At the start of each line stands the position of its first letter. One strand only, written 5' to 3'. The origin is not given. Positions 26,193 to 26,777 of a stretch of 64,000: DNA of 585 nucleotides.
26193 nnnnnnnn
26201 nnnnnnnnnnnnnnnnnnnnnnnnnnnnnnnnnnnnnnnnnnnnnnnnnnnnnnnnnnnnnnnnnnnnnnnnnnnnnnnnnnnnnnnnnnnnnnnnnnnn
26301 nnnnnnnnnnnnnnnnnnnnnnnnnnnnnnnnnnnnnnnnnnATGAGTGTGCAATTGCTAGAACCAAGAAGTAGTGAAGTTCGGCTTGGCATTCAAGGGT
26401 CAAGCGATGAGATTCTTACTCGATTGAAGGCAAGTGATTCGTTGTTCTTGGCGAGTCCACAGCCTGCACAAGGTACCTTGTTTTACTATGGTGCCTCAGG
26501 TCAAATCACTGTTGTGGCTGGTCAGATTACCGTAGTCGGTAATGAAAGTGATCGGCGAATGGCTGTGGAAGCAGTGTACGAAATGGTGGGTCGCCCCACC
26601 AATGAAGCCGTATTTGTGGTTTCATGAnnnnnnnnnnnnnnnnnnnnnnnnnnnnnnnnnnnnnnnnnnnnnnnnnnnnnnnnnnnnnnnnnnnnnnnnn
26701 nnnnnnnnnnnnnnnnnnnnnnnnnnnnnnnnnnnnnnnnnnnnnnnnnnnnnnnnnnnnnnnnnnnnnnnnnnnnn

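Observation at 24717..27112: Accessory patch: excisionase-family HTH gene, AT-rich spacer, and three tandem small paralogs each with its own RBS and terminator, where rpoB would be expected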

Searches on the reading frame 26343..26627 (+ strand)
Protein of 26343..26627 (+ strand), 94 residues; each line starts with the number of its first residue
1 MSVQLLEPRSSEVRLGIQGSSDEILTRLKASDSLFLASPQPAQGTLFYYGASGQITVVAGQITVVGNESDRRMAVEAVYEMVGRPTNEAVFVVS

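Call 4: search_protein_families(library=pfam, proteins=[window:26343-26627:+], max_evalue=1)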
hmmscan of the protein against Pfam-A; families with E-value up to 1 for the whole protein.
window:26343-26627:+ (94 aa): 0 families

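Call 12: search_protein_families(library=phrogs, proteins=[window:26343-26627:+], max_evalue=1)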
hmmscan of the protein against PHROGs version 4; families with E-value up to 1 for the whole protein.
window:26343-26627:+ (94 aa): 0 families

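Call 13: search_protein_families(library=ncbifam, proteins=[window:26343-26627:+], max_evalue=1)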
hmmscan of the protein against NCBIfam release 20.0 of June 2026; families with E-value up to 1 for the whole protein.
window:26343-26627:+ (94 aa): 0 families

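Call 14: search_protein_families(library=padloc, proteins=[window:26343-26627:+], max_evalue=1)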
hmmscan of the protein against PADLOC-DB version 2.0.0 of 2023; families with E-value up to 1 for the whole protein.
window:26343-26627:+ (94 aa): 0 families

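Call 15: find_homologous_proteins(query=window:26343-26627:+, max_evalue=0.01)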
Query window:26343-26627:+ (94 aa): 1 proteins with E <= 0.01 among 7 candidates.
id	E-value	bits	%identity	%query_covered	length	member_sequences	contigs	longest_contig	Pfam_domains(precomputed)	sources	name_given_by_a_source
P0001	1.7e-51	189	100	100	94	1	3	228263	-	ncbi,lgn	-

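Call 16: find_encoding_contigs(protein=window:26343-26627:+, flank=10000)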
Protein window:26343-26627:+ (94 aa): 3 contigs read that carry it; 2 places shown.
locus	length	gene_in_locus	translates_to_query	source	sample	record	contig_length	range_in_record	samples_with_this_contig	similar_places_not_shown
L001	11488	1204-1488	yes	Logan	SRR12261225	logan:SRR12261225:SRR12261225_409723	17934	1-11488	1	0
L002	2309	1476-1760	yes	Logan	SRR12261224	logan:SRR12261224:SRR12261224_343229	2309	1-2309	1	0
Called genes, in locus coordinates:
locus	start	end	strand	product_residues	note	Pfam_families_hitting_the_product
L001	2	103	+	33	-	?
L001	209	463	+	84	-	-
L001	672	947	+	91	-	-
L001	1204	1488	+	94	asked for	-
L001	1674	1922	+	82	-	-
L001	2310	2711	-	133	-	PF16320:Ribosomal_L12_N, PF00542:Ribosomal_L12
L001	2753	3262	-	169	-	PF00466:Ribosomal_L10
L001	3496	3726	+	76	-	-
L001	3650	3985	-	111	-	-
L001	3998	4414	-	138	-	-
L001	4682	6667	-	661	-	-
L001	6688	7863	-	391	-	PF00486:Trans_reg_C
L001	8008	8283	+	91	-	-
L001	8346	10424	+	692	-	-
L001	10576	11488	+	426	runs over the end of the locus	PF07690:MFS_1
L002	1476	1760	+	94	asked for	-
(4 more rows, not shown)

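Call 26: search_protein_representatives(alignment_id=A1)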
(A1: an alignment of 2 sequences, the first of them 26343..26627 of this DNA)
Query: 2 sequences, 96 profile positions. Proteins with E-value up to 0.001 (for the whole library): 11; up to 1e-10: 6; up to 1e-30: 2. The best 11 are listed.
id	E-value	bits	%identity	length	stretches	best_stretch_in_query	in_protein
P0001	8.1e-46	170.0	-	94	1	1-95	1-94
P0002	2.5e-44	165.2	-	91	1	1-96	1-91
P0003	3.6e-14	68.6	-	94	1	2-91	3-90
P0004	1.8e-13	66.3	-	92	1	3-93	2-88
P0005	2.3e-13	66.0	-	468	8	5-49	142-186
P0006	4.9e-11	58.5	-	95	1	2-95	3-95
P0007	1.4e-06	44.2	-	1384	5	22-74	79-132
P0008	3.2e-05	39.9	-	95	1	3-91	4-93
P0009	3.9e-04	36.4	-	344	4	34-81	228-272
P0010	4.2e-04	36.3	-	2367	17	39-88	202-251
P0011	6.1e-04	35.8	-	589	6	7-34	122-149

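Call 30: find_homologous_proteins(query=A3, max_evalue=0.01)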
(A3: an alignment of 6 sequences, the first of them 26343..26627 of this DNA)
Query A3 (6 sequences) (94 aa, profile of the alignment): 7 proteins with E <= 0.01 among 559 candidates.
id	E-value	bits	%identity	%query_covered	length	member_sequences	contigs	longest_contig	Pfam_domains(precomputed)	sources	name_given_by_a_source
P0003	2.6e-34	134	47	95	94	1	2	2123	-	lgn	-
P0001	3.0e-32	128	100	100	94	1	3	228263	-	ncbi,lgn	-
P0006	7.0e-32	127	47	100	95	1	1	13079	-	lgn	-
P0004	1.6e-30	122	31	95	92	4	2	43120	-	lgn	-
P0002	1.2e-29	120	34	97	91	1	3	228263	-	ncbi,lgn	-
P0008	1.2e-29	120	33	94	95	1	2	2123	-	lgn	-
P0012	9.3e-29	117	52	100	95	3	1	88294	-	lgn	-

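Call 31: predict_structure(alignment_id=A1)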
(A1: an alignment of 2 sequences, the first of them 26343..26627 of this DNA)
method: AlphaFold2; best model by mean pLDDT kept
length: 94 residues; sequences in the alignment: 2
mean_pLDDT: 65.4   pTM: 0.56
mean pLDDT of the five models: 65.4, 64.7, 63.1, 62.3, 59.0
residues with pLDDT >= 90: 0; 70-90: 46; 50-70: 34; < 50: 14
segments of 3 or more residues with pLDDT < 50: 40-43, 47-51, 91-94
pLDDT, mean of each block of 10 residues (from residue 1): 68 75 73 54 49 65 76 76 63 41
secondary structure, 60 per line:
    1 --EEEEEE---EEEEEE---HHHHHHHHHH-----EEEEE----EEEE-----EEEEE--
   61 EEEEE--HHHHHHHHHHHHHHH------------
elements in order: E3-8 E12-17 H21-30 E36-40 E45-48 E54-58 E61-65 H68-82

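Call 32: find_encoding_contigs(protein=P0004, flank=10000, max_places=4)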
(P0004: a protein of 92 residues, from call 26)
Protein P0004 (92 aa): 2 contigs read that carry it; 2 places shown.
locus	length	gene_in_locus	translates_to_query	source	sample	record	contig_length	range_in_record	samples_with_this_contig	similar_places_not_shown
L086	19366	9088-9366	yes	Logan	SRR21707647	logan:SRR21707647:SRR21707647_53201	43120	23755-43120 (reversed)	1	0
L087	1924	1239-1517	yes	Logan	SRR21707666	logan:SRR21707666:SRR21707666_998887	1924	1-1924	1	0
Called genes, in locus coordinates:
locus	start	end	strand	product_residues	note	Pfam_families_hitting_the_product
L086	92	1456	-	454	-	PF08308:PEGA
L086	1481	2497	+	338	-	PF06723:MreB_Mbl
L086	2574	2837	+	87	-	-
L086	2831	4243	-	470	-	PF21799:MurD-like_N (weak), PF08245:Mur_ligase_M, PF02875:Mur_ligase_C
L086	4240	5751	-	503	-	PF26299:MurL_N, PF26298:MurL_epimerase_C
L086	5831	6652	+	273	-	PF03808:Glyco_tran_WecG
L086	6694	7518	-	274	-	PF01978:TrmB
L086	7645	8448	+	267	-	PF00892:EamA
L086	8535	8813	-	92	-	PF00376:MerR, PF12728:HTH_17, PF13411:MerR_1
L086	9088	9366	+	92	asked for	-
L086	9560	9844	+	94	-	-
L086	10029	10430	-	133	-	PF16320:Ribosomal_L12_N, PF00542:Ribosomal_L12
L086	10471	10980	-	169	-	PF00466:Ribosomal_L10, PF27436:RL10_C (faint)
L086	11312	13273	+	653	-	-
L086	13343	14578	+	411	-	PF07690:MFS_1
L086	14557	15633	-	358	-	PF00657:Lipase_GDSL (weak), PF13472:Lipase_GDSL_2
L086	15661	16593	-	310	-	PF14257:DUF4349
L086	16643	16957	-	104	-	-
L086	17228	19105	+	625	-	PF07973:tRNA_SAD, PF00587:tRNA-synt_2b, PF03129:HGTP_anticodon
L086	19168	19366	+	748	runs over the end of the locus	-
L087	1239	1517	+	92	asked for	-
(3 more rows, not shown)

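Call 33: find_encoding_contigs(protein=P0012, flank=10000, max_places=4)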
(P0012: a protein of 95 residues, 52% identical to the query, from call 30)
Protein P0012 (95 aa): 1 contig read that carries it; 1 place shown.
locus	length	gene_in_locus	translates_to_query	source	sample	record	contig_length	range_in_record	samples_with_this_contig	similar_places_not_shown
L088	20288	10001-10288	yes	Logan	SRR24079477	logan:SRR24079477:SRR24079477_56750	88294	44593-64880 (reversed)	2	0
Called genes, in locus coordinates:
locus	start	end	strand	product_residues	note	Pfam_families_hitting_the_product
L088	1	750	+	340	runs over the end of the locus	PF06723:MreB_Mbl, PF25229:Salactin (weak)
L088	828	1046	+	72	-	-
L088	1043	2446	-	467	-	PF08245:Mur_ligase_M, PF02875:Mur_ligase_C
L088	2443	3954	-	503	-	PF26299:MurL_N, PF26298:MurL_epimerase_C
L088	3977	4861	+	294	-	PF03808:Glyco_tran_WecG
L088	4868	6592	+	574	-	-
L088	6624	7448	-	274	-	PF01978:TrmB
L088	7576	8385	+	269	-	PF00892:EamA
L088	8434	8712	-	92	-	PF00376:MerR, PF12728:HTH_17, PF13411:MerR_1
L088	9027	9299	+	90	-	-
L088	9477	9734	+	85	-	-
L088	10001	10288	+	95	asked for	-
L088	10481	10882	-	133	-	PF16320:Ribosomal_L12_N, PF00542:Ribosomal_L12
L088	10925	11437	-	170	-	PF00466:Ribosomal_L10, PF27436:RL10_C (faint)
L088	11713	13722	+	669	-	-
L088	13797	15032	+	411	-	PF07690:MFS_1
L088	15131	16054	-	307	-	PF14257:DUF4349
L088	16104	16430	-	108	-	-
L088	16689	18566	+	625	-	PF07973:tRNA_SAD, PF00587:tRNA-synt_2b, PF03129:HGTP_anticodon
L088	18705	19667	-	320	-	-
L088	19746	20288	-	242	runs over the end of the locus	PF00687:Ribosomal_L1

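Call 34: find_encoding_contigs(protein=P0006, flank=10000, max_places=4)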
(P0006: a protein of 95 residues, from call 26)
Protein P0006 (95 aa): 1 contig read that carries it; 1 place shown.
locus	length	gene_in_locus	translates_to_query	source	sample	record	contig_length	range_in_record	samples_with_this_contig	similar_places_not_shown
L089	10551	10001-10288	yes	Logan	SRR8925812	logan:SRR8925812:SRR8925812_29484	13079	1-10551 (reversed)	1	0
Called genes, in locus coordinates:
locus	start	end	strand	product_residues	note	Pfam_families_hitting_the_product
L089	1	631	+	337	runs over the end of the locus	PF00022:Actin (faint), PF06723:MreB_Mbl, PF25229:Salactin (weak)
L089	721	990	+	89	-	-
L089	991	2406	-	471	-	PF21799:MurD-like_N (weak), PF08245:Mur_ligase_M, PF02875:Mur_ligase_C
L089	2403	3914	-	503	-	PF26299:MurL_N, PF26298:MurL_epimerase_C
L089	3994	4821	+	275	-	PF03808:Glyco_tran_WecG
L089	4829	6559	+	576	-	-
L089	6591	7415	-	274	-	PF01978:TrmB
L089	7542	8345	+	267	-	PF00892:EamA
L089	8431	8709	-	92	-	PF00376:MerR, PF12728:HTH_17, PF13411:MerR_1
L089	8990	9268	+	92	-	-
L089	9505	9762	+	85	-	-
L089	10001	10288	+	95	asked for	-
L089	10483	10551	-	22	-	?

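Call 35: find_encoding_contigs(protein=P0003, flank=10000, max_places=4)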
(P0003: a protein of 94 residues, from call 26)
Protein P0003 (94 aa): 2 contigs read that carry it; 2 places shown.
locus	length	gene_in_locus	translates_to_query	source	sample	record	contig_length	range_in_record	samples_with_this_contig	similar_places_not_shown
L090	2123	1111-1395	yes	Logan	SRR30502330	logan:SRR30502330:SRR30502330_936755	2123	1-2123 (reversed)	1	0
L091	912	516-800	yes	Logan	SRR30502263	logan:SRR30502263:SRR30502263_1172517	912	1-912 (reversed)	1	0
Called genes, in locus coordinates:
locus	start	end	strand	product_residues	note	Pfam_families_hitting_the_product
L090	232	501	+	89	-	-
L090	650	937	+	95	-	-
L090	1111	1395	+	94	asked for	-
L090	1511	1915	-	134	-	PF16320:Ribosomal_L12_N, PF00542:Ribosomal_L12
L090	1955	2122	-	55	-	?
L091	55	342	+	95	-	-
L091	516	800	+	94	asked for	-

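Call 40: fold_search(model_id=the predicted structure, library=pdb)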
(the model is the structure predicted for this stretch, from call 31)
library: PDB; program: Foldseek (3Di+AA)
matches with E <= 10: 936; with E <= 0.001: 0
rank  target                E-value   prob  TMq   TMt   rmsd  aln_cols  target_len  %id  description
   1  3tgo_C                2.2e-02  0.91  0.46  0.27   7.5       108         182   14  Crystal structure of the E. coli BamCD complex (released 2011-09-28)
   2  1xzq_B                2.8e-02  0.92  0.51  0.43   4.9       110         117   13  Structure of the GTP-binding protein TrmE from Thermotoga maritima complexed with 5-formyl-THF (released 2005-01-04)
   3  3tgo_D                2.8e-02  0.85  0.45  0.26   7.5       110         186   13  Crystal structure of the E. coli BamCD complex (released 2011-09-28)
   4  2waq_L                3.0e-02  0.47  0.31  0.32   6.8        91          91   14  The complete structure of the archaeal 13-subunit DNA-directed RNA Polymerase (released 2009-05-19)
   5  1xzp_B                3.9e-02  0.91  0.51  0.41   4.1       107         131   10  Structure of the GTP-binding protein TrmE from Thermotoga maritima (released 2005-01-04)
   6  7ok0_L                4.4e-02  0.38  0.30  0.31   6.9        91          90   13  Cryo-EM structure of the Sulfolobus acidocaldarius RNA polymerase at 2.88 A (released 2021-08-25)
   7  1xpp_A                6.1e-02  0.60  0.37  0.35   6.5        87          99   10  Crystal Structure of TA1416,DNA-directed RNA polymerase subunit L, from Thermoplasma acidophilum (released 2004-11-23)
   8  2pa8_L                8.4e-02  0.38  0.33  0.34   7.3        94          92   15  X-Ray Crystal Structure of the D/L Subcomplex of the Sulfolobus Solfataricus RNA polymerase (released 2008-02-05)
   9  3i0x_A                1.3e-01  0.77  0.47  0.18   4.0        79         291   11  Crystal structure of Clostridium acetobutylicum 8-oxoguanine glycosylase/lyase in complex with dsDNA containing adenin (released 2009-09-29)
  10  3gei_C                1.3e-01  0.63  0.47  0.20   4.5       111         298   12  Crystal structure of MnmE from Chlorobium tepidum in complex with GCP (released 2009-10-27)
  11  3gei_A                1.5e-01  0.60  0.47  0.15   4.5       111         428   12  Crystal structure of MnmE from Chlorobium tepidum in complex with GCP (released 2009-10-27)
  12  4ejy_B                1.6e-01  0.75  0.50  0.21   4.9        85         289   15  Structure of MBOgg1 in complex with high affinity DNA ligand (released 2013-03-20)
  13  3gei_B                1.6e-01  0.60  0.47  0.15   4.5       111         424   12  Crystal structure of MnmE from Chlorobium tepidum in complex with GCP (released 2009-10-27)
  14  4qjv_D                1.6e-01  0.41  0.35  0.37   6.1        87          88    9  The X-ray crystal structure of Rpo3/Rpo11 heterodimer of euryarchaeal RNA polymerase from Thermococcus kodakarensis (released 2014-10-08)
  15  5tvf_F                1.7e-01  0.60  0.42  0.17   5.2        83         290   19  Crystal structure of Trypanosoma brucei AdoMetDC/prozyme heterodimer in complex with inhibitor CGP 40215 (released 2017-01-11)
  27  3vn5                  2.8e-01  0.66  0.45  0.20   3.6        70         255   16  Crystal structure of Aquifex aeolicus RNase H3 (released 2012-12-26)
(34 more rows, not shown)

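Call 49: predict_structure(alignment_id=A4)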
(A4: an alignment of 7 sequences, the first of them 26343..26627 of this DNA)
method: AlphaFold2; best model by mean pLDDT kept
length: 94 residues; sequences in the alignment: 7
mean_pLDDT: 86.6   pTM: 0.77
mean pLDDT of the five models: 86.6, 84.4, 82.9, 81.9, 78.5
residues with pLDDT >= 90: 47; 70-90: 40; 50-70: 6; < 50: 1
segments of 3 or more residues with pLDDT < 50: none
pLDDT, mean of each block of 10 residues (from residue 1): 85 91 90 81 85 91 93 93 84 56
secondary structure, 60 per line:
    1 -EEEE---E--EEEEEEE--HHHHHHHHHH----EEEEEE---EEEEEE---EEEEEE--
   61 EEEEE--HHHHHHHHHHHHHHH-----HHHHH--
elements in order: E2-5 E12-18 H21-30 E35-40 E44-49 E53-58 E61-65 H68-82 H88-92

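Call 52: fold_search(model_id=the predicted structure, library=pdb)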
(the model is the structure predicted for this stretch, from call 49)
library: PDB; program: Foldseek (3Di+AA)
matches with E <= 10: 639; with E <= 0.001: 0
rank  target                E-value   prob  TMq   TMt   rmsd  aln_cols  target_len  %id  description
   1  9ngo_H                3.3e-02  0.99  0.50  0.30   8.0        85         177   12  CRYO-EM STRUCTURE OF HUMAN U7 SNRNP WITH METHYLATED noncleavable H2A* SUBSTRATE PRE-MRNA (FOCUS MAP) (released 2026-01-21)
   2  9nh6_H                3.3e-02  0.99  0.50  0.10   8.0        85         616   12  CRYO-EM STRUCTURE OF HUMAN U7 SNRNP WITH METHYLATED noncleavable H2A* SUBSTRATE PRE-MRNA (COMPOSITE MAP) (released 2026-01-21)
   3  3k8j                  3.9e-02  0.80  0.37  0.17   9.2        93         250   17  Structure of crystal form III of TP0453 (released 2010-10-27)
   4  4qjv_D                5.9e-02  0.69  0.32  0.33   6.2        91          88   10  The X-ray crystal structure of Rpo3/Rpo11 heterodimer of euryarchaeal RNA polymerase from Thermococcus kodakarensis (released 2014-10-08)
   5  2xb3                  8.3e-02  0.28  0.28  0.19  12.6       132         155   14  The Structure of Cyanobacterial PsbP (released 2010-08-25)
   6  3vn5                  9.9e-02  0.99  0.51  0.22   3.0        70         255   16  Crystal structure of Aquifex aeolicus RNase H3 (released 2012-12-26)
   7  3tgo_D                1.0e-01  0.93  0.53  0.31   8.3       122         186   11  Crystal structure of the E. coli BamCD complex (released 2011-09-28)
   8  9ix8_C                1.0e-01  0.91  0.49  0.14   7.4       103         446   14  Crystallization and structural characterization of phosphopentomutase from the hyperthermophilic archaeon Thermococcus (released 2024-12-18)
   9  1xzq_B                1.2e-01  0.90  0.50  0.44   4.9       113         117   13  Structure of the GTP-binding protein TrmE from Thermotoga maritima complexed with 5-formyl-THF (released 2005-01-04)
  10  8qpv_C                1.5e-01  0.95  0.54  0.32   5.0       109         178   12  Handover Complex: BAM bound OmpX and extended SurA (released 2024-09-25)
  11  3tgo_C                1.5e-01  0.93  0.51  0.30   4.9       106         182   13  Crystal structure of the E. coli BamCD complex (released 2011-09-28)
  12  1xpp_A                1.6e-01  0.75  0.40  0.38   6.3        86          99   10  Crystal Structure of TA1416,DNA-directed RNA polymerase subunit L, from Thermoplasma acidophilum (released 2004-11-23)
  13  1xzp_B                1.7e-01  0.85  0.52  0.41   5.2       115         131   12  Structure of the GTP-binding protein TrmE from Thermotoga maritima (released 2005-01-04)
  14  1xpp_D                1.9e-01  0.60  0.38  0.36   7.2        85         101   10  Crystal Structure of TA1416,DNA-directed RNA polymerase subunit L, from Thermoplasma acidophilum (released 2004-11-23)
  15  4qiw_L                1.9e-01  0.38  0.31  0.31   6.9        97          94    9  Crystal structure of euryarchaeal RNA polymerase from Thermococcus kodakarensis (released 2014-10-08)
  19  4py5_A                2.8e-01  0.97  0.51  0.21   2.7        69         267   22  Thermovibrio ammonificans RNase H3 in complex with 19-mer RNA/DNA (released 2014-07-30)
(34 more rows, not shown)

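Call 54: search_solved_structures(query=A4, max_evalue=10)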
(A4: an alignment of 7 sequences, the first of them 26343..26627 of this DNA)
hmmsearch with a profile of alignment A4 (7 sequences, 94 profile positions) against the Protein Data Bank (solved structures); distinct sequences matched with E-value up to 10: 6.
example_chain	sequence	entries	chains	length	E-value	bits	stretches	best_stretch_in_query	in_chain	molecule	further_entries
5cwf_A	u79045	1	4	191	0.03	17.3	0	4-34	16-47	Designed helical repeat protein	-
8jsk_A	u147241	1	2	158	0.085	15.8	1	22-73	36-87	PycTIR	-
2rql_A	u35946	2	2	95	0.65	13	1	14-76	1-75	Probable sigma-54 modulation protein | Ribosome hibernation promoting factor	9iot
4v8h_AX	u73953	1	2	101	0.65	13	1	14-76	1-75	Probable sigma(54) modulation protein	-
6o8w_d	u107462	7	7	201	0.67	12.9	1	55-86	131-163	30S ribosomal protein S4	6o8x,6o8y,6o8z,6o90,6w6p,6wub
7nhk_e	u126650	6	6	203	0.68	12.9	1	55-86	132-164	30S ribosomal protein S4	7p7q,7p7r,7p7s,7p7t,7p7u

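Call 55: fold_search(model_id=the predicted structure, library=viral)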
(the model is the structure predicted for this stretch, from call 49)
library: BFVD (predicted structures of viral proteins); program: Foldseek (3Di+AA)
matches with E <= 10: 857; with E <= 0.001: 0
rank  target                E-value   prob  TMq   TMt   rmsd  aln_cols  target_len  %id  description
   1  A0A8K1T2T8            4.6e-02  0.97  0.46  0.46   4.0        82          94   11  Uncharacterized protein [Megavirus baoshan]
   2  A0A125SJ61            5.8e-02  0.98  0.47  0.24   3.9        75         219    9  (no name in the UniProt tables at hand)
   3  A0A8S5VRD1            5.8e-02  0.87  0.38  0.35   4.8        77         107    9  (no name in the UniProt tables at hand)
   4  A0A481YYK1            9.7e-02  0.30  0.33  0.20  17.6       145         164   10  Uncharacterized protein [Marseillevirus LCMAC202]
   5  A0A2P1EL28            1.3e-01  0.93  0.50  0.41   3.8        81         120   12  Uncharacterized protein [Moumouvirus australiensis]
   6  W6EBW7                1.3e-01  0.54  0.36  0.34   6.7        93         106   12  Uncharacterized protein [Shewanella phage Spp001]
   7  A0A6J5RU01            1.4e-01  0.98  0.61  0.62   3.1        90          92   11  Uncharacterized protein [uncultured Caudovirales phage]
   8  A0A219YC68            1.4e-01  0.87  0.43  0.47   7.1        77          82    9  Uncharacterized protein [Aeromonas phage 65.2]
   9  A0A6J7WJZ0            1.7e-01  0.80  0.43  0.55   4.0        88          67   11  Uncharacterized protein [uncultured Caudovirales phage]
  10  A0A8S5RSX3            1.7e-01  0.20  0.28  0.27  10.2        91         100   12  Uncharacterized protein [Myoviridae sp. ct7CH26]
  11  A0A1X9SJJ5            1.8e-01  0.90  0.40  0.53   3.6        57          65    9  Uncharacterized protein [Sulfolobus islandicus rod-shaped virus 9]
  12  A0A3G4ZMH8            1.9e-01  0.33  0.36  0.21  14.6       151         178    9  Uncharacterized protein [Terrestrivirus sp.]
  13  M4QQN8                2.1e-01  0.87  0.45  0.15   4.1        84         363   13  (no name in the UniProt tables at hand)
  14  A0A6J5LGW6            2.1e-01  0.44  0.40  0.39   6.5       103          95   11  Uncharacterized protein [uncultured Caudovirales phage]
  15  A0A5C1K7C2            2.1e-01  0.16  0.23  0.24  11.1        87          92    7  Uncharacterized protein [Pseudomonas phage vB_PaeM_PS119XW]
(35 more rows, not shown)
